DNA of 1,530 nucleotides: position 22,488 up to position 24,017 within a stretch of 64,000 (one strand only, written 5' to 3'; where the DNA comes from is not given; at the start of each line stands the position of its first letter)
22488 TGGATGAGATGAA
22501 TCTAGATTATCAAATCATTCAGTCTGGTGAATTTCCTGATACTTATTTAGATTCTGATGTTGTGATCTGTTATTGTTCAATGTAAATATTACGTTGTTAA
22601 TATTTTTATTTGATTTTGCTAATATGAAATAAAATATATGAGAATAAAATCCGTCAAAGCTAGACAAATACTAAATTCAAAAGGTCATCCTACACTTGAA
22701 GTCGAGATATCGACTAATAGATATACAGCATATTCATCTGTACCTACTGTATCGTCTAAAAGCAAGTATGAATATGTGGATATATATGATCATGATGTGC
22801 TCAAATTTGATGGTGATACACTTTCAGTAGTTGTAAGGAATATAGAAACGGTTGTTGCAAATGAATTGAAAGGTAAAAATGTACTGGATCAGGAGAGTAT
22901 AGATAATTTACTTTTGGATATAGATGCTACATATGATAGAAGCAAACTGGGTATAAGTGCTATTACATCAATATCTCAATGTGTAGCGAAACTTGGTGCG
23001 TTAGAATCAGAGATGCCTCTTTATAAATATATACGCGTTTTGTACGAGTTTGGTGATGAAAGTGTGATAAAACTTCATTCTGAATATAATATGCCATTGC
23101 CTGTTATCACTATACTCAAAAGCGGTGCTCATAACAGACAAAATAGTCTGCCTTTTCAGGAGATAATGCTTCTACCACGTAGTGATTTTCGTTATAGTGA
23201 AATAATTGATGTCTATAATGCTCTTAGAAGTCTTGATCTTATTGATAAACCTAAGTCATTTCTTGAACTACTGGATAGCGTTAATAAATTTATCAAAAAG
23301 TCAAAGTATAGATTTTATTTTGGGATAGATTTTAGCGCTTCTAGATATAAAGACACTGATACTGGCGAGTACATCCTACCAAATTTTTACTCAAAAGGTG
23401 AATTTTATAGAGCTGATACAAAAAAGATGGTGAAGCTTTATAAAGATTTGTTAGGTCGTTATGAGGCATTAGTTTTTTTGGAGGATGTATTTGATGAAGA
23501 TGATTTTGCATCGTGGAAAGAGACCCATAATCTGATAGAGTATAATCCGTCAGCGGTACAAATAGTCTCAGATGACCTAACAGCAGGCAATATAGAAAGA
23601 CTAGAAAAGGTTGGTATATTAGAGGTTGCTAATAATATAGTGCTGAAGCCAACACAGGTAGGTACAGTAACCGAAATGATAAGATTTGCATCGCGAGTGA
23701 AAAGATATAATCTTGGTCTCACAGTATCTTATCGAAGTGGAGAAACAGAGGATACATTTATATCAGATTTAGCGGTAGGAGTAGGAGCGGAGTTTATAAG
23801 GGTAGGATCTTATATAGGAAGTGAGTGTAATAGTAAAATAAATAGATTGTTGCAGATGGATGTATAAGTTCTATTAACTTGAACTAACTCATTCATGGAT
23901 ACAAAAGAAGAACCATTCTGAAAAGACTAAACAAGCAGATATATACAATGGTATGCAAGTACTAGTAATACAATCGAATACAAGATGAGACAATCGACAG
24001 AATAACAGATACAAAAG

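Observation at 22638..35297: Two enolase-superfamily paralogs, both altered at canonical catalytic positions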

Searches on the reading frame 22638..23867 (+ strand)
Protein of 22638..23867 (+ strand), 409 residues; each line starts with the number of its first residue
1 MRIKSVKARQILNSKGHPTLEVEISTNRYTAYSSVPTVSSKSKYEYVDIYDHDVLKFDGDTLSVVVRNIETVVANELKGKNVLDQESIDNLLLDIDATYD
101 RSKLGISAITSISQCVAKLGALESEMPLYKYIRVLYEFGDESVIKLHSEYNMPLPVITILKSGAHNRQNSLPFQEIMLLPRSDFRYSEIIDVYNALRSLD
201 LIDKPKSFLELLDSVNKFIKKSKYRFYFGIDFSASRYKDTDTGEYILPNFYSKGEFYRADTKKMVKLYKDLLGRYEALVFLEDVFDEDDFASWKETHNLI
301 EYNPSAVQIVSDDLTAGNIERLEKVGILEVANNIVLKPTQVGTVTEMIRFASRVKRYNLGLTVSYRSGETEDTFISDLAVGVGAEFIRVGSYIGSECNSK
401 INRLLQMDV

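Call 3: search_protein_families(library=pfam, proteins=[window:22638-23867:+], max_evalue=0.01)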
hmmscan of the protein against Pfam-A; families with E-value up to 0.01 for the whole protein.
window:22638-23867:+ (409 aa): 2 families
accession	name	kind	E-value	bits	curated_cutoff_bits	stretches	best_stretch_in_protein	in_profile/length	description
PF00113.28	Enolase_C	-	5.9e-38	131.3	21.5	1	210-407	81-277/296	Enolase, C-terminal TIM barrel domain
PF03952.21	Enolase_N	-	2.3e-32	112.4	35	1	3-132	1-131/131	Enolase, N-terminal domain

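Call 4: search_protein_families(library=ncbifam, proteins=[window:22638-23867:+], max_evalue=0.01)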
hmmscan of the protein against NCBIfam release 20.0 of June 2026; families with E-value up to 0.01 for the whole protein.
window:22638-23867:+ (409 aa): 2 families
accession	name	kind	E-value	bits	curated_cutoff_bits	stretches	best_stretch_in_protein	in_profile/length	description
TIGR01060.2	eno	equivalog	1.3e-70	238.2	300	2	3-193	1-183/425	phosphopyruvate hydratase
NF006223.0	PRK08350.1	equivalog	4e-11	42.8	624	1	65-133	52-120/341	hypothetical protein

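Call 5: search_solved_structures(query=window:22638-23867:+, show_alignments=2)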
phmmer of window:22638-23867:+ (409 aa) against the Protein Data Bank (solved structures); distinct sequences matched with E-value up to 0.001: 67 (the best 60 are shown).
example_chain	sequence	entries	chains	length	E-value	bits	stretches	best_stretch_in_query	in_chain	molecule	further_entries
3qtp_A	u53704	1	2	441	4.8e-54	187.5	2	1-190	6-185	Enolase 1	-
4za0_A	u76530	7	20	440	7.5e-54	186.8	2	1-186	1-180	Gamma-enolase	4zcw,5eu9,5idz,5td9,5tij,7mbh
7n6g_6G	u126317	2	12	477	7.5e-54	186.8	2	4-199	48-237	Phosphopyruvate hydratase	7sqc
3ucc_A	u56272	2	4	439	1.6e-53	185.7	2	3-186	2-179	Gamma-enolase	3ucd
1te6_A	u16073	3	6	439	1.6e-53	185.7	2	3-186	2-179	Gamma enolase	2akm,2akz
3uje_A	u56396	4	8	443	1.7e-53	185.6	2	3-186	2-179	Gamma-enolase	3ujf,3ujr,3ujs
4g7f_A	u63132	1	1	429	2.3e-53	185.2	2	1-199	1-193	Enolase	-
2psn_A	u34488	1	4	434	1.5e-52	182.5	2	2-190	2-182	Alpha-enolase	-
9x4f_A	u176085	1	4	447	1.7e-52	182.3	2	2-190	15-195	Alpha-enolase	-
3b97_A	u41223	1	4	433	2.8e-52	181.6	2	5-190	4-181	Alpha-enolase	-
5wro_A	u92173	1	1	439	1.1e-51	179.7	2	2-191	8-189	Enolase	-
9slq_A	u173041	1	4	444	6.8e-51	177.1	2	3-198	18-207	phosphopyruvate hydratase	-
2ptw_A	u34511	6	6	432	7.6e-51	176.9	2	1-198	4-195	Enolase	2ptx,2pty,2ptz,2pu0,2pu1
1oep_A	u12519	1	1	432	1.2e-50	176.3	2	1-197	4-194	ENOLASE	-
2xsx_A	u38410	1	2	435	8.6e-50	173.5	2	225-407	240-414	BETA-ENOLASE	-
9no4_I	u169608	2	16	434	1.9e-45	159.2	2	4-189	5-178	Enolase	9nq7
9no2_A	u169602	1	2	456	4.2e-41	144.8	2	2-190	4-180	Enolase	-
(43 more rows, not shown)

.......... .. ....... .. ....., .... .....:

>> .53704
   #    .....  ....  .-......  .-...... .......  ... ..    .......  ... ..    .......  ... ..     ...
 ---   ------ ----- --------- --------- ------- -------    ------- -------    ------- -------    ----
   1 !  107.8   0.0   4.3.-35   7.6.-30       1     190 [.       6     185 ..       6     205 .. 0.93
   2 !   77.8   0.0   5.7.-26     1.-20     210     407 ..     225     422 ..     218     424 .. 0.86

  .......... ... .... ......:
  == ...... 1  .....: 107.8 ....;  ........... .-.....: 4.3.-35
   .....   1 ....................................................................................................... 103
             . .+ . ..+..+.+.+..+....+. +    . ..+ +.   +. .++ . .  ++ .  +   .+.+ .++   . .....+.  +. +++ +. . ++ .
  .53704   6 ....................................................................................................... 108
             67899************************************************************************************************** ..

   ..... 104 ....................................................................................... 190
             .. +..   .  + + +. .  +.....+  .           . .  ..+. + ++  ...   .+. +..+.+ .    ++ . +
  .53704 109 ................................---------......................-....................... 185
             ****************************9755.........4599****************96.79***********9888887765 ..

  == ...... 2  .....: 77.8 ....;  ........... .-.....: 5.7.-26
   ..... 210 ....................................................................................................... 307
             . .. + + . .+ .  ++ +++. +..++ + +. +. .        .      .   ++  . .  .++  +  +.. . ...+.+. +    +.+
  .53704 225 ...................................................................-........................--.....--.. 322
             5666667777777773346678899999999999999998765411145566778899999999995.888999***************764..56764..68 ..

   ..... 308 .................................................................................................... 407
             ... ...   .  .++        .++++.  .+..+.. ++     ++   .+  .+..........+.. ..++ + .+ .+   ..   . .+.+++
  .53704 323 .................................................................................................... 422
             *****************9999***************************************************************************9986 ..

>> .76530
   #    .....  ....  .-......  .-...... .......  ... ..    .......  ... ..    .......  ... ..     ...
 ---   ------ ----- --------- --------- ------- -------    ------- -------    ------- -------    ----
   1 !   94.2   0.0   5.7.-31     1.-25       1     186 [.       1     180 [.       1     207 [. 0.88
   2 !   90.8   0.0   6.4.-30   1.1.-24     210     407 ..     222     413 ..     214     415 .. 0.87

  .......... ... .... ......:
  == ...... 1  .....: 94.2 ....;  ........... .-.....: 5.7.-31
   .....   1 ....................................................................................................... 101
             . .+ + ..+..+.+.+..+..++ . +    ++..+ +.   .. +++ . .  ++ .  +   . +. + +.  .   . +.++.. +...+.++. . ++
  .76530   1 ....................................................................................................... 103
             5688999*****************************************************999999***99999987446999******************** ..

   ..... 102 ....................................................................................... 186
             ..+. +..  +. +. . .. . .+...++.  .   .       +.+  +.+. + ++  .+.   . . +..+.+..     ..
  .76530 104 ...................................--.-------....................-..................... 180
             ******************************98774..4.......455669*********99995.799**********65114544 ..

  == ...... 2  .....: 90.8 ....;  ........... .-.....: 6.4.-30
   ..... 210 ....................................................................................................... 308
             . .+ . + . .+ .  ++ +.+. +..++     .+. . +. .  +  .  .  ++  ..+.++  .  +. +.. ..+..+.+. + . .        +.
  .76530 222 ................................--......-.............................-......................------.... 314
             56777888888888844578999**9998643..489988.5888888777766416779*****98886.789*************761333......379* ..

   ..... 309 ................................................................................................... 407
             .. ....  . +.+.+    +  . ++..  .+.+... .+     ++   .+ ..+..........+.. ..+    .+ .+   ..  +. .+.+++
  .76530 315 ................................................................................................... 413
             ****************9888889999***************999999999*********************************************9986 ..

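Call 9: find_homologous_proteins(query=window:22638-23864:+)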
Query window:22638-23864:+ (409 aa): 4795 proteins with E <= 0.001 among 8000 candidates; the best 120 are listed.
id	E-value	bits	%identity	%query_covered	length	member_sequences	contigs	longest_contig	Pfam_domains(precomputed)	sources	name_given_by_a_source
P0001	3.2e-263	891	100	100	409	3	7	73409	PF03952.22,PF00113.29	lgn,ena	-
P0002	5.9e-235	798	87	100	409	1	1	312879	PF03952.22,PF00113.29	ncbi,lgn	-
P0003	6.4e-145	501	57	100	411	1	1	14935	PF03952.22,PF00113.29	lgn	-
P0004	1.8e-144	500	55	100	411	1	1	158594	PF03952.22,PF00113.29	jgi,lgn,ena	-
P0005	1.5e-140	487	54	100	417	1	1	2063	PF03952.22,PF00113.29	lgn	-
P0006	5.0e-140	485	54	100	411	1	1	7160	PF03952.22,PF00113.29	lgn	-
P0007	1.2e-137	478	54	100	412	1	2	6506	PF03952.22,PF00113.29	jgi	jgi:enolase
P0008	1.7e-137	477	55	100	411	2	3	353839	PF03952.22,PF00113.29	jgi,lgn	jgi:enolase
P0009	1.0e-136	474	52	100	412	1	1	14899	PF03952.22,PF00113.29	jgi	jgi:enolase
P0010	1.0e-136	474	53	100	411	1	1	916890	PF03952.22,PF00113.29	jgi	jgi:enolase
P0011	1.7e-135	470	54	100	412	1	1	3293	PF03952.22,PF00113.29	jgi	jgi:enolase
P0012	2.3e-135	470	54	100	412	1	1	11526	PF03952.22,PF00113.29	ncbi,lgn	-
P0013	4.1e-135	469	53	100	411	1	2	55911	PF03952.22,PF00113.29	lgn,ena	-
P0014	1.5e-133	464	54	100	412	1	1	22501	PF03952.22,PF00113.29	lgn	-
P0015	4.3e-133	463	51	100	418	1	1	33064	PF03952.22,PF00113.29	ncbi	-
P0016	2.6e-131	457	52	100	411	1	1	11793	PF03952.22,PF00113.29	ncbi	-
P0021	5.2e-128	446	53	100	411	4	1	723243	PF03952.22,PF00113.29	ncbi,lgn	-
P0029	2.2e-117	411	46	100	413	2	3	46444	PF03952.22,PF00113.29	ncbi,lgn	-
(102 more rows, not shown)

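Call 15: find_encoding_contigs(protein=P0002, flank=10000, max_places=3)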
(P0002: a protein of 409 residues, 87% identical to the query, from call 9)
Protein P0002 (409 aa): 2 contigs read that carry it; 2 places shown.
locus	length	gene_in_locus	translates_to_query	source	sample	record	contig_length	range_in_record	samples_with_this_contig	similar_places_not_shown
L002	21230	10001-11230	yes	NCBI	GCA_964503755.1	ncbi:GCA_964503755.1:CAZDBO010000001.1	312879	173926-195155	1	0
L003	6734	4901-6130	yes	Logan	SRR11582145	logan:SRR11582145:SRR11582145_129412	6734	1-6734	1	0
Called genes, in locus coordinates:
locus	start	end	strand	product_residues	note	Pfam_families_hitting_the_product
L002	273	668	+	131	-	-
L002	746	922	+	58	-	-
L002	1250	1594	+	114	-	PF01245:Ribosomal_L19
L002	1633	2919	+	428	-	PF08245:Mur_ligase_M, PF08353:MurT_C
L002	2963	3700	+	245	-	PF07685:GATase_3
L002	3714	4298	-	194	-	PF00719:Pyrophosphatase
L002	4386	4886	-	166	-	-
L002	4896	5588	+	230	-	PF01746:tRNA_m1G_MT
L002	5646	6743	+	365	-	PF00171:Aldedh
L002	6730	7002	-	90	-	-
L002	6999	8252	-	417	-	-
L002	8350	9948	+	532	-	PF03816:LytR_cpsA_psr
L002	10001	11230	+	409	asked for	PF03952:Enolase_N, PF00113:Enolase_C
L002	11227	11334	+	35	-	-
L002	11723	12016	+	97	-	-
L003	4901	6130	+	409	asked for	PF03952:Enolase_N, PF00113:Enolase_C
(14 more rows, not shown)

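Call 16: find_encoding_contigs(protein=P0010, flank=10000, max_places=3)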
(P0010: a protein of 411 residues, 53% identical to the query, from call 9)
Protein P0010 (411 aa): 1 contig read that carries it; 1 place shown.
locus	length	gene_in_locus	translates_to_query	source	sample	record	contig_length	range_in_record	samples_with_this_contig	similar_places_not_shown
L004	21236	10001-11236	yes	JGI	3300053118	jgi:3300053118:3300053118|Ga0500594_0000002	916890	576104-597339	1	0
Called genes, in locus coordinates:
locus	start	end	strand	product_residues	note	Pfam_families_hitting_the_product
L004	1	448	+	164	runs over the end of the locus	-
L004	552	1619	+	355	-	PF00478:IMPDH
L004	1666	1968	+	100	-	-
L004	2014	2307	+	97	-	-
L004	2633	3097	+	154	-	PF00583:Acetyltransf_1, PF13673:Acetyltransf_10 (weak)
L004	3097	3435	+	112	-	-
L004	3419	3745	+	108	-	-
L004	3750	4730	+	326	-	PF02912:Phe_tRNA-synt_N, PF01409:tRNA-synt_2d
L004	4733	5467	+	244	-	PF01872:RibD_C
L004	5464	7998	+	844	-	PF03483:B3_4, PF03484:B5, PF17759:tRNA_synthFbeta, PF03147:FDX-ACB, PF01588:tRNA_bind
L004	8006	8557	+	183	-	-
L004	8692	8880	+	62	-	PF01783:Ribosomal_L32p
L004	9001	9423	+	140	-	PF01029:NusB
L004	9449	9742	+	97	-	PF13370:Fer4_13 (faint), PF13459:Fer4_15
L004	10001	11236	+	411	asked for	PF03952:Enolase_N, PF00113:Enolase_C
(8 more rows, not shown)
